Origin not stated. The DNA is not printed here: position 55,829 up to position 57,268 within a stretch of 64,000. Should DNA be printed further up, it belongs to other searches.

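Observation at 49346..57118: Partner-switching module fused to a partial T2SS-like gene set with no secretin, ATPase or major pseudopilin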

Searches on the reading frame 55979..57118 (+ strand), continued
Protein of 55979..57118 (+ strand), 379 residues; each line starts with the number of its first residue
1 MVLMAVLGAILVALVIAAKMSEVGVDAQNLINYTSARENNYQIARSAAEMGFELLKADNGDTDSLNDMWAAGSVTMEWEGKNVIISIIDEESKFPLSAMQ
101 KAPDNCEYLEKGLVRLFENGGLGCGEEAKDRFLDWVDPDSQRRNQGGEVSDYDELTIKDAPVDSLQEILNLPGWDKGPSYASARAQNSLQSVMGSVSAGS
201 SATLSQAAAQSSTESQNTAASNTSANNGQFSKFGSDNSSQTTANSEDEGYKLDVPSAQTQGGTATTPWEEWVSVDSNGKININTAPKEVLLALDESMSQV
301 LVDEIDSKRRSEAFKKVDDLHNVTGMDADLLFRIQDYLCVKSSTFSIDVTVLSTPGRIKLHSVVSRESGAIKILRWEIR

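Call 27: list_cluster_members(proteins=[P0192, P0193, P0195, P0196, P0197, P0199, P0200, P0201, P0198, P0190])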
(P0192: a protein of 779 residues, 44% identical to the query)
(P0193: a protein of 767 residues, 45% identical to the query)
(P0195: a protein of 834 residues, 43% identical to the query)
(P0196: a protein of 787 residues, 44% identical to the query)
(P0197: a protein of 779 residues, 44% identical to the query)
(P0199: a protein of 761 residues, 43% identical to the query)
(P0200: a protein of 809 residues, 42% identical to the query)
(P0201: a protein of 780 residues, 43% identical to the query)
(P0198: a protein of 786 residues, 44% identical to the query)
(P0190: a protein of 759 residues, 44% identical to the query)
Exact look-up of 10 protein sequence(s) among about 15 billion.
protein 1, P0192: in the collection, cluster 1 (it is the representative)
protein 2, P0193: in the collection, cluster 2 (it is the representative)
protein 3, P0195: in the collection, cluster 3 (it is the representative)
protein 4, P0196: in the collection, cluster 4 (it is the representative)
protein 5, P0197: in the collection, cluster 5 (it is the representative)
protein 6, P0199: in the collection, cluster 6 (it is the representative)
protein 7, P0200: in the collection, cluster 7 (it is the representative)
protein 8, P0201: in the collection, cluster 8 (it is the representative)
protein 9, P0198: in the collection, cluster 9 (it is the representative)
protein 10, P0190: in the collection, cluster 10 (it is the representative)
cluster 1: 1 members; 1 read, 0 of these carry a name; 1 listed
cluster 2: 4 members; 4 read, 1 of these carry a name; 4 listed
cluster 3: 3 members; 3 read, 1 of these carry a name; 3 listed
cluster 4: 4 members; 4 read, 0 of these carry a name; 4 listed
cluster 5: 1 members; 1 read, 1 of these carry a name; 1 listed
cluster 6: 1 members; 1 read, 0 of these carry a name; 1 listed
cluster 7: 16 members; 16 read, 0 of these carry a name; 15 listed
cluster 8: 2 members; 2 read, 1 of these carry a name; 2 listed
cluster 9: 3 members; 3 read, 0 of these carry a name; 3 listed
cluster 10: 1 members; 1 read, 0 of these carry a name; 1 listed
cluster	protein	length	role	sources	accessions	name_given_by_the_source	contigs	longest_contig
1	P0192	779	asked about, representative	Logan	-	-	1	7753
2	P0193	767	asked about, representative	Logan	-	-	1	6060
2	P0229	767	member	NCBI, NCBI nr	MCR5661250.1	MAG: type II secretion system secretin GspD [bacterium] | type II secretion system secretin GspD [bacterium]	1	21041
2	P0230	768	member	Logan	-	-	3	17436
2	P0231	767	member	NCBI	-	-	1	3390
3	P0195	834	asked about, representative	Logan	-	-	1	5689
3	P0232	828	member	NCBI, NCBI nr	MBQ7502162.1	type II secretion system secretin GspD [bacterium]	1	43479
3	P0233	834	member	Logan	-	-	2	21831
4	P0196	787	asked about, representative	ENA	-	-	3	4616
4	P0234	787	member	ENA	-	-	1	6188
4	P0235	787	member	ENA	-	-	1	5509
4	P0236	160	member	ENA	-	-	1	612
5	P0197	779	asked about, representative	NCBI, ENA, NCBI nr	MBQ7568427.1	type II secretion system secretin GspD [bacterium]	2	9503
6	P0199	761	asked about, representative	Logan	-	-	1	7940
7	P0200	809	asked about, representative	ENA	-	-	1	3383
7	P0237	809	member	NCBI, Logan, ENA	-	-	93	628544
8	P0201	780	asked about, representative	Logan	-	-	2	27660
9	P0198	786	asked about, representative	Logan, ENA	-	-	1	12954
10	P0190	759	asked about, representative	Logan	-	-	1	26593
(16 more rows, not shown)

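Call 28: find_encoding_contigs(protein=P0237, flank=10000, max_places=8)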
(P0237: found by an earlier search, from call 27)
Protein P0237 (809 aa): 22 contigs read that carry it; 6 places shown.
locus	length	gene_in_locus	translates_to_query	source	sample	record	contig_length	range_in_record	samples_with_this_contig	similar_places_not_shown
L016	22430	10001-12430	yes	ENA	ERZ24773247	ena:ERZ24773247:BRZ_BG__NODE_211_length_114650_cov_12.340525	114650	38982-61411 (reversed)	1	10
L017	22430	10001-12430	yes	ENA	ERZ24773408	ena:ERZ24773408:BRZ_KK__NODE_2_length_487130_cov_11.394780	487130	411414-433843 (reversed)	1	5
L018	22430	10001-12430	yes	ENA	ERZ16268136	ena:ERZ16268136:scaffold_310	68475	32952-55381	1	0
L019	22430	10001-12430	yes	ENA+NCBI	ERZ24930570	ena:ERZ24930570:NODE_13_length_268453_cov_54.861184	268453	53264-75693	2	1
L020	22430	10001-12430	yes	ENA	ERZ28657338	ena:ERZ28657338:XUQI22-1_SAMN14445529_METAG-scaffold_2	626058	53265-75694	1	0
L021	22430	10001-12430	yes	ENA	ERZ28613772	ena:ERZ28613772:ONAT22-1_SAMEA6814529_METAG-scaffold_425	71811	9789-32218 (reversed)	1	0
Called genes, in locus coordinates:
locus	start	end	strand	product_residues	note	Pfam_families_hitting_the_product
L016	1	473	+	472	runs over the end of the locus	PF19295:SufBD_N, PF01458:SUFBD_core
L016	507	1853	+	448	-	PF01458:SUFBD_core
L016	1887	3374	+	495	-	PF00266:Aminotran_5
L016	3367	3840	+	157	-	PF01592:NifU_N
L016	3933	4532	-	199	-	PF02342:TerD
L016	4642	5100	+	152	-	PF01883:FeS_assembly_P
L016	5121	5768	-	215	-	PF19789:DUF6273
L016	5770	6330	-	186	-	-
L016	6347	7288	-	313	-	-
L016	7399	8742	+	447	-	PF11104:PilM_2, PF14450:FtsA (weak)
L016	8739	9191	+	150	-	-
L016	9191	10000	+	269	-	-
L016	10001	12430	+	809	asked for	PF21305:type_II_gspD_N0, PF03958:Secretin_N, PF00263:Secretin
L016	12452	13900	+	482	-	PF05157:MshEN (weak), PF00437:T2SSE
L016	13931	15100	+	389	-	PF28597:T2SSF_N, PF00482:T2SSF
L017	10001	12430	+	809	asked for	PF21305:type_II_gspD_N0, PF03958:Secretin_N, PF00263:Secretin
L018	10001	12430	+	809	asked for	PF21305:type_II_gspD_N0, PF03958:Secretin_N, PF00263:Secretin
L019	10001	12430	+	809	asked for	PF21305:type_II_gspD_N0, PF03958:Secretin_N, PF00263:Secretin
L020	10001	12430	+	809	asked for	PF21305:type_II_gspD_N0, PF03958:Secretin_N, PF00263:Secretin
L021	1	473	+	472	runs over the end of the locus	PF19295:SufBD_N, PF01458:SUFBD_core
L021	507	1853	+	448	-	PF01458:SUFBD_core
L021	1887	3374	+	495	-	PF00266:Aminotran_5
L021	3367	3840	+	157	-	PF01592:NifU_N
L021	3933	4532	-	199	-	PF02342:TerD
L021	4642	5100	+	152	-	PF01883:FeS_assembly_P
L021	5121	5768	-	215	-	PF19789:DUF6273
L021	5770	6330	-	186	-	-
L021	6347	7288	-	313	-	-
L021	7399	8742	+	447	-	PF11104:PilM_2, PF14450:FtsA (weak)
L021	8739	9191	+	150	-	-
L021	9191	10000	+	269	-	-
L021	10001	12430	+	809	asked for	PF21305:type_II_gspD_N0, PF03958:Secretin_N, PF00263:Secretin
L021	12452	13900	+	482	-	PF05157:MshEN (weak), PF00437:T2SSE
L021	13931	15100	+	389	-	PF28597:T2SSF_N, PF00482:T2SSF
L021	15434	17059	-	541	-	PF12838:Fer4_7, PF14697:Fer4_21 (weak), PF00037:Fer4, PF12837:Fer4_6, PF13484:Fer4_16 (weak), PF12838:Fer4_7 (weak), PF00037:Fer4, PF02906:Fe_hyd_lg_C, +5 more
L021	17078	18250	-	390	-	PF07228:SpoIIE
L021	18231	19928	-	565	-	PF00037:Fer4 (faint), PF12838:Fer4_7 (weak), PF13237:Fer4_10, PF14697:Fer4_21 (weak), PF02906:Fe_hyd_lg_C, PF04060:FeS, PF00989:PAS (weak)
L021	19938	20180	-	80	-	-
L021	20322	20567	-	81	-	PF01257:2Fe-2S_thioredx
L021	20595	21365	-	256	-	PF01163:RIO1 (faint), PF01636:APH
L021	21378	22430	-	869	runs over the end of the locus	PF00171:Aldedh, PF00465:Fe-ADH, PF13685:Fe-ADH_2 (weak), PF25137:ADH_Fe_C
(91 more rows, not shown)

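Call 30: find_related_loci(query=A1, collection=genome_contigs, flank=10000)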
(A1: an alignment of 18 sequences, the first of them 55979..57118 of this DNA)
Query A1 (379 aa) in genome_contigs; peptide patterns used: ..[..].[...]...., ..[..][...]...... (x = any residue, [..] = any of these).
599 stretches matched a pattern (row limit reached: there are more); 300 encode a relative of the query (tblastn E <= 1e-3); the best 80 are kept; 80 distinct loci.
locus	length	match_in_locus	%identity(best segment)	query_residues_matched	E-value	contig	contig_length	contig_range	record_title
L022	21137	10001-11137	98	1-379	0e+0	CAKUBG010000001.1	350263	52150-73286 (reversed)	MAG: uncultured bacterium isolate REFINED_METABAT215_TOP10_CONTIGS_1500_ASSEMBLY_K77_MERGED__Hadza_MoBio_hadza-E-H_F_8_2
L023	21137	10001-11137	96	1-379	0e+0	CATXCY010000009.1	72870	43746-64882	MAG TPA_asm: uncultured bacterium isolate ERR9578292_bin.24_MetaWRAP_v1.3_MAG genome assembly, contig: ERZ18533963.247,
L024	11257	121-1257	94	1-379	0e+0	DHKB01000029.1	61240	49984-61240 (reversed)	MAG TPA_asm: bacterium UBP9_UBA4705 isolate UBA4705 UBA4705_contig_2538, whole genome shotgun sequence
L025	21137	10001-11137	95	1-379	0e+0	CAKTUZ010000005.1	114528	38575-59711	MAG: uncultured bacterium isolate REFINED_METABAT215_TOP10_CONTIGS_1500_ASSEMBLY_K77_MERGED__Hadza_PheChl_Fiber-Hadza-Ne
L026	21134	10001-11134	74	1-379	0e+0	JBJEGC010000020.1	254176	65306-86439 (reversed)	MAG: Candidatus Bruticola sp. isolate PUUB49_bin.005 NODE_3_length_254176_cov_11.974166, whole genome shotgun sequence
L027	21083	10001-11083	61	1-378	5e-153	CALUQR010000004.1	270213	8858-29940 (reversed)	MAG: Candidatus Eremiobacteraeota bacterium isolate BRZ_DV__bin14 genome assembly, contig: BRZ_DV_NODE_29_length_270213_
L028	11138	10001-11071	53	1-378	1e-135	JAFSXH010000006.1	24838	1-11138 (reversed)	Bacterium isolate RGIG3558 Goat_Rumen.Co__c55537, whole genome shotgun sequence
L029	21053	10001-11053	57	1-379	1e-131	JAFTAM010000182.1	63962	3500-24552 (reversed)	Bacterium isolate RGIG3641 Goat_Rumen.Co__c2754343, whole genome shotgun sequence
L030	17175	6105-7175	47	1-378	7e-111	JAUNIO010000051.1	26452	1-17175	MAG: bacterium isolate S28M_St_metabat_78 NODE_1306_length_26452_cov_26.499223, whole genome shotgun sequence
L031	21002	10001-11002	39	1-379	2e-85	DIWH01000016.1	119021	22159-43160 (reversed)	MAG TPA_asm: bacterium UBP9_UBA6111 isolate UBA6111 UBA6111_contig_8198, whole genome shotgun sequence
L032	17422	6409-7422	34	1-378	3e-62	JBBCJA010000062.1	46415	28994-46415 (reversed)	MAG: Selenomonadaceae bacterium isolate MAG_CPA_14 P10A_000000108169, whole genome shotgun sequence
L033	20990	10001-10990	31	1-378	2e-56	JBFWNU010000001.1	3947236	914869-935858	MAG: Vulcanimicrobiota bacterium isolate CA_2019_TPBF_12 NODE_1_length_3947236_cov_36.827453_TPBF, whole genome shotgun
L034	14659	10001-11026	32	1-379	5e-56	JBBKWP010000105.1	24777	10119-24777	MAG: Candidatus Xenobia bacterium isolate metabat_bins.273 k119_934300, whole genome shotgun sequence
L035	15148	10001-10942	35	36-379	8e-56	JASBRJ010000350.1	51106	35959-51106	MAG: bacterium isolate BWSM_10 k141_722984, whole genome shotgun sequence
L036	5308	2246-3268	32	1-378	1e-53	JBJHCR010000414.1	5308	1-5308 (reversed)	MAG: Vulcanimicrobiota bacterium isolate SF2967_J5348.metabat_sens.001 NODE_16151_length_5308_cov_1.125651, whole genome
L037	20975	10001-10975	30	1-379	6e-45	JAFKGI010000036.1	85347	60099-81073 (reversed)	MAG: Vulcanimicrobiota bacterium isolate SCN18_25_8_15_R3_B_62_28 SCN18_25_8_15_R3_B_scaffold_229, whole genome shotgun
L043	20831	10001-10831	37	37-368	6e-24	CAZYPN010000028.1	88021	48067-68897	MAG TPA_asm: uncultured Burkholderiales bacterium isolate SRP329715_co1_2 genome assembly, contig: NODE_279_length_88021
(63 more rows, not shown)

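Call 32: find_encoding_contigs(protein=P0015, flank=10000, max_places=2)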
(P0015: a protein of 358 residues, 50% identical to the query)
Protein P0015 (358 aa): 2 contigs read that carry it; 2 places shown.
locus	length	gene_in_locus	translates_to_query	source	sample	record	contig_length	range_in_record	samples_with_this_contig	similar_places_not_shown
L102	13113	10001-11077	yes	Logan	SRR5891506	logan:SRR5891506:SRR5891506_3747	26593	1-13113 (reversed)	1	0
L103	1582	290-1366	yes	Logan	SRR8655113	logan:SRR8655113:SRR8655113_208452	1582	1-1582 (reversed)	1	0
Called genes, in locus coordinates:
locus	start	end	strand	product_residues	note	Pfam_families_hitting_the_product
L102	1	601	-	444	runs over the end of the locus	PF01458:SUFBD_core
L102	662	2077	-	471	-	PF19295:SufBD_N, PF01458:SUFBD_core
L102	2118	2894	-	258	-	PF00005:ABC_tran, PF02463:SMC_N (faint)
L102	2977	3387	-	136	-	PF02082:Rrf2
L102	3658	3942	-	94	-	-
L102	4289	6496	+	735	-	PF14559:TPR_19 (faint), PF07719:TPR_2 (faint), PF00515:TPR_1 (faint), PF13181:TPR_8 (faint), PF13176:TPR_7 (faint), PF13424:TPR_12 (weak), PF17874:TPR_MalT (weak), PF13424:TPR_12 (weak)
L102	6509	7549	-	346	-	-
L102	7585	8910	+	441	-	-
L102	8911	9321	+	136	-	PF07963:N_methyl (weak)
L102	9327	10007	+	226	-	PF11612:T2SSJ (faint)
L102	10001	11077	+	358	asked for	PF21687:T2SSK_1st (weak), PF03934:T2SSK (weak)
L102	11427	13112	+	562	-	?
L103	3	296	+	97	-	?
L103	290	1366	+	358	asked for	PF21687:T2SSK_1st (weak), PF03934:T2SSK (weak)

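Call 35: find_homologous_proteins(query=P0237, max_evalue=1e-50)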
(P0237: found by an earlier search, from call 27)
Query P0237 (809 aa): 75 proteins with E <= 1e-50 among 8000 candidates.
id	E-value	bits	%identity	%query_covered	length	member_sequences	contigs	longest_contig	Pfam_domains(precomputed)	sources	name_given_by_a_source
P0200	0.0e+0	1749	100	100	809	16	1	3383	PF21305.3,PF03958.23,PF00263.27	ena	-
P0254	0.0e+0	1221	71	100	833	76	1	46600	PF21305.3,PF03958.23,PF00263.27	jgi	-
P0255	0.0e+0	1207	70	98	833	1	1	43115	PF21305.3,PF03958.23,PF00263.27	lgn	-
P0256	0.0e+0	1202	69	100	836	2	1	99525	PF21305.3,PF03958.23,PF00263.27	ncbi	ncbi:MAG: type II secretion system secretin GspD [Candidatus Bruticola sp.]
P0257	0.0e+0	1109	74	84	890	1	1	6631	PF21305.3,PF03958.23,PF00263.27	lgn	-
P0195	0.0e+0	1101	66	97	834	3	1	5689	PF21305.3,PF03958.23,PF00263.27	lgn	-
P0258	0.0e+0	1072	68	88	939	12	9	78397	PF21305.3,PF03958.23,PF00263.27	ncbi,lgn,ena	-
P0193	0.0e+0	1021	69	82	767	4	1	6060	PF21305.3,PF03958.23,PF00263.27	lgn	-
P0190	0.0e+0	1016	67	84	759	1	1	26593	PF21305.3,PF03958.23,PF00263.27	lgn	-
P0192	3.9e-294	996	67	85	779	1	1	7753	PF21305.3,PF03958.23,PF00263.27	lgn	-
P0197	1.3e-286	971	68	80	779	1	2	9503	PF21305.3,PF03958.23,PF00263.27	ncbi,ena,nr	ncbi:type II secretion system secretin GspD [bacterium]|nr:type II secretion system secretin GspD [b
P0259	1.9e-286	970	63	87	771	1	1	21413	PF21305.3,PF03958.23,PF00263.27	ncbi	-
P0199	3.2e-286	970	66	81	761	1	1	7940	PF21305.3,PF03958.23,PF00263.27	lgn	-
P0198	3.4e-283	960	65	81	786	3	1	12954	PF21305.3,PF03958.23,PF00263.27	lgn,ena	-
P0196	1.5e-281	954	66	80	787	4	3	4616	PF21305.3,PF03958.23,PF00263.27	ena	-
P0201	1.7e-276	938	65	80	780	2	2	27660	PF21305.3,PF03958.23,PF00263.27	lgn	-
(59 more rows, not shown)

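Call 36: find_encoding_contigs(protein=P0254, flank=10000, max_places=3)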
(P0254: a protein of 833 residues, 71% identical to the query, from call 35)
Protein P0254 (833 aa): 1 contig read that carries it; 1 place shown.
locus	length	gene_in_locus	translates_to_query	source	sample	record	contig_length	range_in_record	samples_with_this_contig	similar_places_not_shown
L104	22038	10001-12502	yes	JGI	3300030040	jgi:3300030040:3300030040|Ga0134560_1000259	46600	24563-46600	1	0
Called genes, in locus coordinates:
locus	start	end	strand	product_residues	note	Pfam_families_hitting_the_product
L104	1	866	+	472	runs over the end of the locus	PF19295:SufBD_N, PF01458:SUFBD_core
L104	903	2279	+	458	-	PF01458:SUFBD_core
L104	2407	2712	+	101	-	PF00355:Rieske, PF13806:Rieske_2 (weak)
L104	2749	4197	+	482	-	PF00266:Aminotran_5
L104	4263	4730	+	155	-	PF01592:NifU_N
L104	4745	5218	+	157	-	PF01883:FeS_assembly_P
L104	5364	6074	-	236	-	PF19789:DUF6273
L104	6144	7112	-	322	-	-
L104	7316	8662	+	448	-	PF11104:PilM_2 (weak), PF14450:FtsA (weak), PF12693:GspL_C (weak)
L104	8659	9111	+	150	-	-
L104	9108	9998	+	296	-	-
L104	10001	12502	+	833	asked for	PF21305:type_II_gspD_N0, PF03958:Secretin_N, PF00263:Secretin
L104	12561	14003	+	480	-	PF00437:T2SSE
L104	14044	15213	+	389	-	PF28597:T2SSF_N, PF00482:T2SSF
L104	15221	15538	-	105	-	PF13744:HTH_37 (weak), PF01381:HTH_3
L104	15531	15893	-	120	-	PF05973:Gp49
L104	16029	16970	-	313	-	PF00696:AA_kinase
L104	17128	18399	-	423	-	PF00464:SHMT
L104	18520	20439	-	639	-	PF00122:E1-E2_ATPase, PF00702:Hydrolase, PF08282:Hydrolase_3 (weak), PF00403:HMA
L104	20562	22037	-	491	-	?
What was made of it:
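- On Type II secretion system (Gsp): All are present at L104 (call 36).
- Intact core loci exist in the same lineages (calls 28, 36).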

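Call 58: search_solved_structures(query=A1, max_evalue=0.01)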
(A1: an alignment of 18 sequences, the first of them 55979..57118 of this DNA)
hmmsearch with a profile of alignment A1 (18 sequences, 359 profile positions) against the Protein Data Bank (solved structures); distinct sequences matched with E-value up to 0.01: 2.
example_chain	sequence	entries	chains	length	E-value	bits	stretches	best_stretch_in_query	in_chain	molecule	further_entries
9yi2_A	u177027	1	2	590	1.3e-08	37.8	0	257-323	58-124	Endonuclease/exonuclease/phosphatase family domain-containing protein 1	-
5vtm_X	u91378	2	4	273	5.3e-07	32.5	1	62-171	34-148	Type II secretion system protein K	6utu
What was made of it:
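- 55979..57118 (+): GspK minor pseudopilin (379 aa); it starts directly with the hydrophobic helix, with no prepilin leader. The profile hits XcpX 5vtm at 5.3e-7 (call 58).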
